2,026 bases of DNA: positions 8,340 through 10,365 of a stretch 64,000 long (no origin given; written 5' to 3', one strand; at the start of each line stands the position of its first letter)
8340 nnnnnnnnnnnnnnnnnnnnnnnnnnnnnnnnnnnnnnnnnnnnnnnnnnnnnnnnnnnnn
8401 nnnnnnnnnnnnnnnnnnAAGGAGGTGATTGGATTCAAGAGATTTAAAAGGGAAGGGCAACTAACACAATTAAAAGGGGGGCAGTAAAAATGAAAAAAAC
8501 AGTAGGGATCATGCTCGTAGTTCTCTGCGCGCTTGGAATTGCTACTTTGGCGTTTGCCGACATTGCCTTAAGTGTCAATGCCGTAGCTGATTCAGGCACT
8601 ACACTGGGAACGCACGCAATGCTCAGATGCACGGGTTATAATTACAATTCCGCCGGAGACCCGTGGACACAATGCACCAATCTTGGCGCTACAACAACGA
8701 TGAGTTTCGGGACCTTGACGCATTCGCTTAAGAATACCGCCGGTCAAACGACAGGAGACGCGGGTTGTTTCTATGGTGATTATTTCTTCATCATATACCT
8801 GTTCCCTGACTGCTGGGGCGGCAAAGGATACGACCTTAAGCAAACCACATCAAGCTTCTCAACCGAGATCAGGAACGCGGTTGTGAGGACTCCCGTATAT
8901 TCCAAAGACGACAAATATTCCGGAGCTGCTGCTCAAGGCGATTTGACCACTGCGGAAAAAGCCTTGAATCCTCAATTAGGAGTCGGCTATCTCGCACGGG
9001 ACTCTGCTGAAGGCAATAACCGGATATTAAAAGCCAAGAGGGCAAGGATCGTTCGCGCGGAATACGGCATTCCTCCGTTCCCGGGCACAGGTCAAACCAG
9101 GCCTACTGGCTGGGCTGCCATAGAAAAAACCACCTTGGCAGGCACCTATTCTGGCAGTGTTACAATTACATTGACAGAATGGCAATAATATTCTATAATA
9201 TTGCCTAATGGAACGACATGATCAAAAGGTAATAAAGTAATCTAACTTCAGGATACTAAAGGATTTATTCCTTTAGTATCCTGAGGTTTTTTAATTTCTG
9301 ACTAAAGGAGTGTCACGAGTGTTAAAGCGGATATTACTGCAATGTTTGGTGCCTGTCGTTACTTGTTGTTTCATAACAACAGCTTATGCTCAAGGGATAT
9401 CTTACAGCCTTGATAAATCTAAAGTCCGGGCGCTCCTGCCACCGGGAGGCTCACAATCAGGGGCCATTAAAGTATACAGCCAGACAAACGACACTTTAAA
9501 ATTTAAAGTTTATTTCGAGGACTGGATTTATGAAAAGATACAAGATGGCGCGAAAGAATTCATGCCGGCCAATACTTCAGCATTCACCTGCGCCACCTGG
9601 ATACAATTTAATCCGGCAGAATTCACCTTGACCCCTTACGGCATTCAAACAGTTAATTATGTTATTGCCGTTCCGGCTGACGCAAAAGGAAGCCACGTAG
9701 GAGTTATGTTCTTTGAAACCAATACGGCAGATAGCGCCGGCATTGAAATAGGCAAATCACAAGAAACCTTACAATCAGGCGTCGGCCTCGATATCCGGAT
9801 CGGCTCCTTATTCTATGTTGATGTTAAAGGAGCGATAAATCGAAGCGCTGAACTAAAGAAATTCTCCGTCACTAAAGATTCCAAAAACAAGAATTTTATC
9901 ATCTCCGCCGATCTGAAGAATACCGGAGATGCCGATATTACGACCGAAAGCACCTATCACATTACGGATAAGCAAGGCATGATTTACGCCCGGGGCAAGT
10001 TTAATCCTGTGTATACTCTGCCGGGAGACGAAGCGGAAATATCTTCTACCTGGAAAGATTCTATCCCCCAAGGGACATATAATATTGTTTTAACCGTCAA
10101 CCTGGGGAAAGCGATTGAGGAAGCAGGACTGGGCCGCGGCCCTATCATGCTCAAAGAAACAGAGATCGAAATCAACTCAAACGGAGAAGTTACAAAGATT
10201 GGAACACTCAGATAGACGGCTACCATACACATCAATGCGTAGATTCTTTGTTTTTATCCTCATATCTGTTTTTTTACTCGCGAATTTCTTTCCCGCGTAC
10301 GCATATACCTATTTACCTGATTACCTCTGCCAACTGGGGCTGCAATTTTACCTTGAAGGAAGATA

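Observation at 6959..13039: Four-gene secreted operon resembling an archaic (SCPU-type) chaperone-usher pilus system but with a non-canonical outer-membrane component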

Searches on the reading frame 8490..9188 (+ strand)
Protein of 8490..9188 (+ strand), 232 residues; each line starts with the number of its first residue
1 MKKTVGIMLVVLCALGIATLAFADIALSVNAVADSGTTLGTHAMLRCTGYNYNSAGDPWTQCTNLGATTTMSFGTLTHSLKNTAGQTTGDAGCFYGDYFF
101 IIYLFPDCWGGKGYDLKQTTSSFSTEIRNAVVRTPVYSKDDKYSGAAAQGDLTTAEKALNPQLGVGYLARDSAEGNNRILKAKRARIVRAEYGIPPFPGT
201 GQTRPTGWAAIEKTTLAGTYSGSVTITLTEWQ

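Call 3: search_protein_families(library=pfam, proteins=[window:8490-9188:+], max_evalue=1)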
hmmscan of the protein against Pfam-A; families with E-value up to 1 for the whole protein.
window:8490-9188:+ (232 aa): 0 families

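Call 4: search_protein_families(library=ncbifam, proteins=[window:8490-9188:+], max_evalue=1)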
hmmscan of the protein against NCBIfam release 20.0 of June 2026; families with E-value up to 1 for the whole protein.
window:8490-9188:+ (232 aa): 1 family
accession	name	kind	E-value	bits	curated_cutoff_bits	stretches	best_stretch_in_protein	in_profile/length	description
NF040942.2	hypo_ExtJ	equivalog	0.14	12.6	52.5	1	1-33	1-34/77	selenite/tellurite reduction operon protein ExtJ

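Call 8: search_solved_structures(query=window:8490-9188:+, max_evalue=10)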
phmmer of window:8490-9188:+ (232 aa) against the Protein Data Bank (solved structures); distinct sequences matched with E-value up to 10: 12.
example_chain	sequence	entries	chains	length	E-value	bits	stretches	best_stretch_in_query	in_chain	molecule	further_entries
7sjo_E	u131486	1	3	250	0.0013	21.4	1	43-99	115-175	Fab15H6.v4 Heavy Chain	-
7x8z_H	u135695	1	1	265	0.008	18.8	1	25-99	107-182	Ab188 heavy chain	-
4j1u_B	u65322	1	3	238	0.021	17.4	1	42-99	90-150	antibody 93F3 Heavy chain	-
2gcy_B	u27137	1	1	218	0.037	16.6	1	42-99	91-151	huC25 fab fragment heavy chain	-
2nz9_D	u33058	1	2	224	0.11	15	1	43-99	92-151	AR2 monoclonal antibody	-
2nyy_D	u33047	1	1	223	0.11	15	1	43-99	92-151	CR1 monoclonal antibody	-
9wng_C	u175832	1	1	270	0.12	15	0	1-60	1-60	P2C2 Fab heavy chain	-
5it2_H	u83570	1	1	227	0.19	14.3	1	31-99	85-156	heavy chain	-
4lf3_B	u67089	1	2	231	0.24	14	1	47-99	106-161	Fab light chain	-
4ers_H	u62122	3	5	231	0.24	13.9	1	47-99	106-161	Fab heavy chain | Antibody, mAb1, heavy chain | Antibody mAb1 Heavy chain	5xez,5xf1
7seg_H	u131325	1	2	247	0.25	13.9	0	1-60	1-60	anti-CD16A Fab heavy chain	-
6l6y_D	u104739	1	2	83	1.5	11.3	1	122-189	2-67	Transcription factor SOX-17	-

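Call 36: search_solved_structures(query=A3, max_evalue=10, show_alignments=3)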
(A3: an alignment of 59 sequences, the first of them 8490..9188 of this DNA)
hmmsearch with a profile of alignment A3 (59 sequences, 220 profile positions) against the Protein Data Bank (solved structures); distinct sequences matched with E-value up to 10: 1.
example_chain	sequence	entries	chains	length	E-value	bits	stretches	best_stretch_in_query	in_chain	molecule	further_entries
8av2_C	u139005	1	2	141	0.48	13.4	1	84-113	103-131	anti-mLEPR VHH 4-80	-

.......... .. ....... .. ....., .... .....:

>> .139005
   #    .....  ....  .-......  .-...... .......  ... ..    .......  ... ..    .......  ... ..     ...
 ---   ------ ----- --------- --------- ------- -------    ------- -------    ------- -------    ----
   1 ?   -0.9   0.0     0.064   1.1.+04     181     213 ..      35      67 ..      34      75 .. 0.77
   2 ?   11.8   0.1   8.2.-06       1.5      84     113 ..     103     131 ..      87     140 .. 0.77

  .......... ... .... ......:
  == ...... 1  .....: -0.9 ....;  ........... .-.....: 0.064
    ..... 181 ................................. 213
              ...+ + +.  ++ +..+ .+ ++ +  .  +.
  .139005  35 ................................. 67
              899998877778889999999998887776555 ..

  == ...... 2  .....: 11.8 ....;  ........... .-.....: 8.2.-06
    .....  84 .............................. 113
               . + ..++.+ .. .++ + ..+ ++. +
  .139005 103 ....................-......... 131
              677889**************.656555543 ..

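Call 37: search_protein_families(library=pfam, alignment_id=A3, max_evalue=0.1)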
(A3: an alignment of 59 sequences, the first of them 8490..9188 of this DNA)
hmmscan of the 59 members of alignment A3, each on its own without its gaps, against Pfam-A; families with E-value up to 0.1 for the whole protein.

A. member 1, window:8490-9188:+ (232 aa): 0 families

B. families by the number of members that match (of 59 scanned): 20 families
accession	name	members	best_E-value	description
PF14352.11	DUF4402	2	0.0023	Domain of unknown function (DUF4402)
PF14467.12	DUF4426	1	0.00077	Domain of unknown function (DUF4426)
PF03616.19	Glt_symporter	1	0.0041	Sodium/glutamate symporter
PF02933.23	CDC48_2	1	0.0086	Cell division protein 48 (CDC48), domain 2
PF14849.12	YidC_periplas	1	0.0091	YidC periplasmic domain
PF06112.16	Herpes_capsid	1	0.01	Gammaherpesvirus capsid protein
PF22149.1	Tt1219-like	1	0.019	Type IV pilin Tt1219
PF04956.18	TrbC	1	0.03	TrbC/VIRB2 pilin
PF19467.4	DUF6004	1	0.031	Family of unknown function (DUF6004)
PF07971.18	Glyco_hydro_92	1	0.033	Glycosyl hydrolase family 92 catalytic domain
PF10836.13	DUF2574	1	0.034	Protein of unknown function (DUF2574)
PF03390.20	2HCT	1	0.039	2-hydroxycarboxylate transporter family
PF21190.3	Bbp16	1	0.045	Bbp16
PF13161.12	DUF3996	1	0.051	Protein of unknown function (DUF3996)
PF19747.4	DUF6234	1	0.052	Family of unknown function (DUF6234)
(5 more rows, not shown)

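Call 45: find_homologous_proteins(query=window:8490-9188:+, max_evalue=0.001)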
Query window:8490-9188:+ (232 aa): 55 proteins with E <= 0.001 among 582 candidates.
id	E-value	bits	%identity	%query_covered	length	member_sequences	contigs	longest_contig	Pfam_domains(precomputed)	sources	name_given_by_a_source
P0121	2.4e-147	506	96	100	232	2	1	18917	-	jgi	jgi:hypothetical protein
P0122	1.6e-134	464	87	100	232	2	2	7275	-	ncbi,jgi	-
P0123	3.7e-130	450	86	100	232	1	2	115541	-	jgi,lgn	jgi:hypothetical protein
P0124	2.0e-111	389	75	100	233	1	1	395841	-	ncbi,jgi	ncbi:MAG: hypothetical protein WDL87_05410 [Candidatus Omnitrophota bacterium]|jgi:hypothetical prot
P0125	1.2e-85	305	58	100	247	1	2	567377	-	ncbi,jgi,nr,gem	ncbi:MAG: hypothetical protein C4533_02400 [Candidatus Omnitrophota bacterium]|jgi:hypothetical prot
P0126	3.4e-84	300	58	99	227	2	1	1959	-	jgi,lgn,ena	-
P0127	2.3e-81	291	62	97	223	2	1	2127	-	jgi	-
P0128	1.2e-79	285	58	100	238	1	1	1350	-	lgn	-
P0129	1.8e-78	281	60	91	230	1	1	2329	-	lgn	-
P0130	6.2e-78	279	57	99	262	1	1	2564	-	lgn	-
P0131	1.2e-77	278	59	99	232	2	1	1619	-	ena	-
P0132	5.3e-77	276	57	99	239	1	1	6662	-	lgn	-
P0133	5.4e-77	276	57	99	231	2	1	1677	-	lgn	-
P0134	9.1e-76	272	59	92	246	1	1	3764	-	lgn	-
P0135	9.9e-76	272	57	99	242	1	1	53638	-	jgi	-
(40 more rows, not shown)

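Call 65: predict_structure(alignment_id=A4)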
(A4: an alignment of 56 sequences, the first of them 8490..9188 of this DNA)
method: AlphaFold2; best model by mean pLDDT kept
length: 232 residues; sequences in the alignment: 56
mean_pLDDT: 88.9   pTM: 0.83
mean pLDDT of the five models: 88.9, 88.3, 84.4, 84.2, 84.1
residues with pLDDT >= 90: 174; 70-90: 32; 50-70: 18; < 50: 8
segments of 3 or more residues with pLDDT < 50: 15-21
pLDDT, mean of each block of 10 residues (from residue 1): 55 48 72 75 96 95 96 95 96 97 90 90 94 97 93 96 96 92 95 96 96 93 93 82
secondary structure, 60 per line:
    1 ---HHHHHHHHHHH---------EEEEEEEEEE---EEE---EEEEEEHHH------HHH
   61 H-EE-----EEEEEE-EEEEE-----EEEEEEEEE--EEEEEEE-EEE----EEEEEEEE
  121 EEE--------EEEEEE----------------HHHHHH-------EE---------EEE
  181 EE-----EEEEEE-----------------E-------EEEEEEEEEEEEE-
elements in order: H4-14 E24-33 E37-39 E43-48 H58-61 E70-75 E77-81 E87-95 E98-104 E106-108 E113-123 E132-137 H154-159 E178-182 E188-193 E219-231
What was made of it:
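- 8490..9188 (+): ORF2: secreted 232-aa beta-sandwich protein. It is the variable member of the cluster, present in 1-3 copies per locus. Proposed major subunit. AF2 model pLDDT 88.9, pTM 0.83 (call 65).
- On Chaperone-usher pathway: In the model, pLDDT averages 72-75 over residues 21-40, which include the N-terminal strand, against about 95 for most of the body (call 65).
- In the ORF2 model, pLDDT averages 72-75 over residues 21-40, which include the N-terminal strand (24-33), against about 95 for most of the body (call 65).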

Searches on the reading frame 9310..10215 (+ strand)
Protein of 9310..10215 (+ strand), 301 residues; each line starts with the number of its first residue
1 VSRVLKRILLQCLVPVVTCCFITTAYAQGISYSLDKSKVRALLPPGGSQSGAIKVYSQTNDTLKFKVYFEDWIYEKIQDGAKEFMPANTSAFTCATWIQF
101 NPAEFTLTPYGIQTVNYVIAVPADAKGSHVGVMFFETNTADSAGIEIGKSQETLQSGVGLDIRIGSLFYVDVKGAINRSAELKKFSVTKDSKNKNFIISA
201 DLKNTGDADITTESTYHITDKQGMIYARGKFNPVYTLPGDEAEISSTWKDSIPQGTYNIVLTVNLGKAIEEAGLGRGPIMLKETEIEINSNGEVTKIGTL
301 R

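Call 3: search_protein_families(library=pfam, proteins=[window:9310-10215:+], max_evalue=1)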
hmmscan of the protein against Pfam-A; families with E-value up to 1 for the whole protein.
window:9310-10215:+ (301 aa): 4 families
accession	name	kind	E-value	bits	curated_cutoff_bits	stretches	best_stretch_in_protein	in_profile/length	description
PF16116.10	DUF4832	-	0.016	15.4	29.2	1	182-264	109-198/216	Domain of unknown function (DUF4832)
PF20251.4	Big_14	-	0.049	14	27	1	192-263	15-94/104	Bacterial Ig-like domain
PF16806.10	ExsD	-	0.058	14.1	27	1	2-55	16-64/79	Antiactivator protein ExsD N-terminal domain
PF05475.17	Chlam_vir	-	0.071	13.3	25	1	162-203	11-52/146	Pgp3 C-terminal domain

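Call 4: search_protein_families(library=ncbifam, proteins=[window:9310-10215:+], max_evalue=1)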
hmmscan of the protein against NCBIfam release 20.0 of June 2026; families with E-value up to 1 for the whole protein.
window:9310-10215:+ (301 aa): 1 family
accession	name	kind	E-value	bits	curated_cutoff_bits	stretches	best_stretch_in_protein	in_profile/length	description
TIGR00493.1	clpP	equivalog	0.13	11.9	308.6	1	19-78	100-159/192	ATP-dependent Clp endopeptidase proteolytic subunit ClpP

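Call 6: search_solved_structures(query=window:9310-10215:+, max_evalue=10)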
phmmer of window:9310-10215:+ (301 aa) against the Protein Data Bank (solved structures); distinct sequences matched with E-value up to 10: 3.
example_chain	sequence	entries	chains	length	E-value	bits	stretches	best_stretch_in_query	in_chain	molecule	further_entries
6k9n_A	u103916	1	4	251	0.009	18.6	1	2-148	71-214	Ubiquitin thioesterase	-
6k9p_B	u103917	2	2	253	0.0092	18.6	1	2-148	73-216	Ubiquitin thioesterase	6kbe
7eko_B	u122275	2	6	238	1.7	11.2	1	19-73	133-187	ATP-dependent Clp protease proteolytic subunit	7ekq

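Call 31: search_solved_structures(query=A2, max_evalue=10, show_alignments=2)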
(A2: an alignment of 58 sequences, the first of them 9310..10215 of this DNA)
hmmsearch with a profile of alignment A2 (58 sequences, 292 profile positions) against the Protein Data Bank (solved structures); distinct sequences matched with E-value up to 10: 5.
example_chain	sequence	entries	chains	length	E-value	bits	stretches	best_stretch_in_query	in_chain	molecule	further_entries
5dfk_A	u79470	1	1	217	8.9e-05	24.7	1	98-183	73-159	Probable fimbrial chaperone EcpB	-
9c39_H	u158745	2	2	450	0.0023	20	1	37-128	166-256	Putative structural protein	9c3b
9i25_C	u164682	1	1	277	0.007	18.4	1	39-280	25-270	EfmWxLIP1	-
9i1y_A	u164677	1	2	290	0.0073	18.4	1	39-282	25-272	EfmWxLIP1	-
9mt4_Q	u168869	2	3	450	0.098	14.7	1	33-122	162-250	Structural protein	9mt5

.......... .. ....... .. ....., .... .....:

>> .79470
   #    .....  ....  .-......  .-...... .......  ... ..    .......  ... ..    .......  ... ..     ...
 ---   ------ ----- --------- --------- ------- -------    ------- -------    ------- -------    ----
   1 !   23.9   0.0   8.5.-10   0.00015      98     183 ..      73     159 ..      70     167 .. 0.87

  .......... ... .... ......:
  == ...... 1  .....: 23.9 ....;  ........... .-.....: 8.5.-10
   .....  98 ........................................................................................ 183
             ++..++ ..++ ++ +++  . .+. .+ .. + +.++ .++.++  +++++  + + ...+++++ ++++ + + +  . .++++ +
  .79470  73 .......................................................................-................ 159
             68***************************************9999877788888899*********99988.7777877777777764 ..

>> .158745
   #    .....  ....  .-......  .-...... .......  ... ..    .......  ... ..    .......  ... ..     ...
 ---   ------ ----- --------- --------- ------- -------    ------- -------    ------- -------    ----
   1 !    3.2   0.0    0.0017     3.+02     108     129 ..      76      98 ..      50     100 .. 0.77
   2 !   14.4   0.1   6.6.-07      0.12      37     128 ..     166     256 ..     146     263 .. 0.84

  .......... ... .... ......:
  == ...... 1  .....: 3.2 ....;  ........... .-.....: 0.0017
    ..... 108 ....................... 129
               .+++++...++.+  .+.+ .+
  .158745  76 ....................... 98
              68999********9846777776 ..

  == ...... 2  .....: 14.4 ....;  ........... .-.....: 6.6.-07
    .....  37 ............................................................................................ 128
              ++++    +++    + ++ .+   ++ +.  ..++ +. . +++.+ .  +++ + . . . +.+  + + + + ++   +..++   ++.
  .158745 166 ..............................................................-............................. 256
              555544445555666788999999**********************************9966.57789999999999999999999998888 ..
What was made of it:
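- Profile against the PDB: EcpB E 8.9e-5, EfmWxLIP1 E 0.007 over the full length (call 31). The ORF3 profile matches EfmWxLIP1 over its full length (E 0.007, call 31).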

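Call 32: search_protein_families(library=pfam, alignment_id=A2, max_evalue=0.1)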
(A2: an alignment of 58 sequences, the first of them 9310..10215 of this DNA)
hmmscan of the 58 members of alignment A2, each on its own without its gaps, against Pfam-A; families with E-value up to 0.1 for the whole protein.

A. member 1, window:9310-10215:+ (301 aa): 4 families
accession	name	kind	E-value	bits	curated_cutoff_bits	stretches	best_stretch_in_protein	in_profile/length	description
PF16116.10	DUF4832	-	0.016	15.4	29.2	1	182-264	109-198/216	Domain of unknown function (DUF4832)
PF20251.4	Big_14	-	0.049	14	27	0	192-263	15-94/104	Bacterial Ig-like domain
PF16806.10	ExsD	-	0.058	14.1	27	1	2-55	16-64/79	Antiactivator protein ExsD N-terminal domain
PF05475.17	Chlam_vir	-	0.071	13.3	25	0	162-203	11-52/146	Pgp3 C-terminal domain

B. families by the number of members that match (of 58 scanned): 21 families
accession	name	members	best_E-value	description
PF06280.18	fn3_5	28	0.00071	Fn3-like domain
PF06030.18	WxLIP_PGBD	14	0.00018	WxL Interacting Protein, peptidoglycan binding domain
PF10633.15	NPCBM_assoc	5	0.0056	NPCBM-associated, NEW3 domain of alpha-galactosidase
PF11611.13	DUF4352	4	0.0023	Domain of unknown function (DUF4352)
PF05506.17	PLipase_C_C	4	0.0038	Bacterial phospholipase C, C-terminal domain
PF20251.4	Big_14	4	0.0052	Bacterial Ig-like domain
PF07233.18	DUF1425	4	0.0095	Protein of unknown function (DUF1425)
PF00932.25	LTD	2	0.0015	Lamin Tail Domain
PF16116.10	DUF4832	2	0.016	Domain of unknown function (DUF4832)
PF13004.13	BACON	2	0.022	Putative binding domain, N-terminal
PF15418.12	DUF4625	2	0.031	Domain of unknown function (DUF4625)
PF21633.3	MOV-10_Ig-like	2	0.038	Helicase MOV-10, Ig-like domain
PF22076.2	Cep192_D6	2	0.092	Cep192 domain 6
PF21310.3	OCRL-like_ASH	1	0.0058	Inositol polyphosphate 5-phosphatase OCRL-like, ASH domain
PF23607.1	WZC_N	1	0.014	Tyrosine-protein kinase Wzc, N-terminal domain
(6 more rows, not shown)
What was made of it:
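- Closest known: WxL / WxLIP. Same: The two-Ig-domain protein is related: PDB 9i25/9i1y at E 0.007 over the full length, and PF06030 in 14 of 58 members (calls 31, 32).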

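Call 88: find_homologous_proteins(query=A2, max_evalue=0.001)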
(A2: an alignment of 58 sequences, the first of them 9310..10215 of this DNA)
Query A2 (58 sequences) (301 aa, profile of the alignment): 28 proteins with E <= 0.001 among 4549 candidates.
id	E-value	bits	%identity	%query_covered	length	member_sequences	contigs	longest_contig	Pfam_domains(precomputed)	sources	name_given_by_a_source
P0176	2.8e-117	409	48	89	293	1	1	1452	-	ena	-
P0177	9.9e-114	397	39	99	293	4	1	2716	-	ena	-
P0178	1.6e-112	393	42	99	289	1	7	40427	-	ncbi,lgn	-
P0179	1.4e-111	390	100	99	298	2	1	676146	-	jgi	-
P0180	1.0e-110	387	86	99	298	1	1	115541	-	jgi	jgi:hypothetical protein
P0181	2.7e-110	386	49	99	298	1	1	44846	-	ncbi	-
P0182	5.3e-109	382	94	96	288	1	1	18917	-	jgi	jgi:hypothetical protein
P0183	5.6e-109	382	45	91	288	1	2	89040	-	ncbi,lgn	-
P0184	6.3e-109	381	83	99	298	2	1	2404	-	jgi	-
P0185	5.4e-108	378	83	96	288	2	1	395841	-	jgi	jgi:hypothetical protein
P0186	9.3e-108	378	47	99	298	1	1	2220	-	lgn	-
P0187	6.4e-107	375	42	95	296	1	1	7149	-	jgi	jgi:hypothetical protein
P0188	1.9e-105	370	46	86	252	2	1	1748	-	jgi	-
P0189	2.5e-104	366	43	99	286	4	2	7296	-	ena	-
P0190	5.3e-104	365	52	91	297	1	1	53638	-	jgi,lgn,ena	-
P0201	2.6e-17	81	23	51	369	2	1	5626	PF01476.27,PF06030.19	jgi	-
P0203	1.0e-5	43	26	52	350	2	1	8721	-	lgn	-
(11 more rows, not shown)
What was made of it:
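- On WxL / WxLIP cluster: The domains are related (calls 31, 32, 88).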

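Call 89: find_encoding_contigs(protein=P0201, flank=6000, max_places=3)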
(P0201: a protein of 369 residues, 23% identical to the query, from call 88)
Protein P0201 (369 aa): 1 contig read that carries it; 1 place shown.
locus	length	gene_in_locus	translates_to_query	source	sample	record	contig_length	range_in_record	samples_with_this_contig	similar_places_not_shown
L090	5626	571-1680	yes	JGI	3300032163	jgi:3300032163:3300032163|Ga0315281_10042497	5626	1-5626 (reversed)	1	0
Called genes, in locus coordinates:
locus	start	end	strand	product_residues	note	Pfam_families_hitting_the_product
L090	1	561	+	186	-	?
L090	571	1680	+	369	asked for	PF06030:WxLIP_PGBD (weak), PF01476:LysM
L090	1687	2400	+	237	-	-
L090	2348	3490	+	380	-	PF00535:Glycos_transf_2 (weak), PF13641:Glyco_tranf_2_3 (weak)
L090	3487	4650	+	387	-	PF13439:Glyco_transf_4, PF13579:Glyco_trans_4_4, PF00534:Glycos_transf_1, PF13692:Glyco_trans_1_4, PF13524:Glyco_trans_1_2 (weak), PF20706:GT4-conflict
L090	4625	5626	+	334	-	?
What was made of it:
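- A clear homologue, P0201 (E 2.6e-17), carries that domain (calls 32, 88, 89).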

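Call 90: find_encoding_contigs(protein=P0203, flank=8000, max_places=3)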
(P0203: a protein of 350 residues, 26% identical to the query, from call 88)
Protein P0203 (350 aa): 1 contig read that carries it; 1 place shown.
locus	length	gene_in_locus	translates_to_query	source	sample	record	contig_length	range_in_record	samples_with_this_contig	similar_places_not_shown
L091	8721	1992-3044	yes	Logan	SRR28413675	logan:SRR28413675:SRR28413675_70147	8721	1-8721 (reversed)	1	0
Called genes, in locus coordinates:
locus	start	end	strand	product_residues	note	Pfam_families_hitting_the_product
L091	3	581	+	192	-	?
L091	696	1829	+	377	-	-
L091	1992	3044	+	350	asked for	-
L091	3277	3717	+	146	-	-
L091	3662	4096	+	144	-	-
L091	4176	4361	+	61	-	PF20106:DUF6496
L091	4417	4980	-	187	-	-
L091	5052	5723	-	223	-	PF01135:PCMT, PF01269:Fibrillarin (weak), PF01596:Methyltransf_3 (weak), PF08704:GCD14 (weak), PF13649:Methyltransf_25 (faint)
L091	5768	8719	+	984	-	?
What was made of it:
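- Tried and rejected: Contexts of the most distant ORF3 relatives, P0201 and P0203, were uninformative (calls 89, 90).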
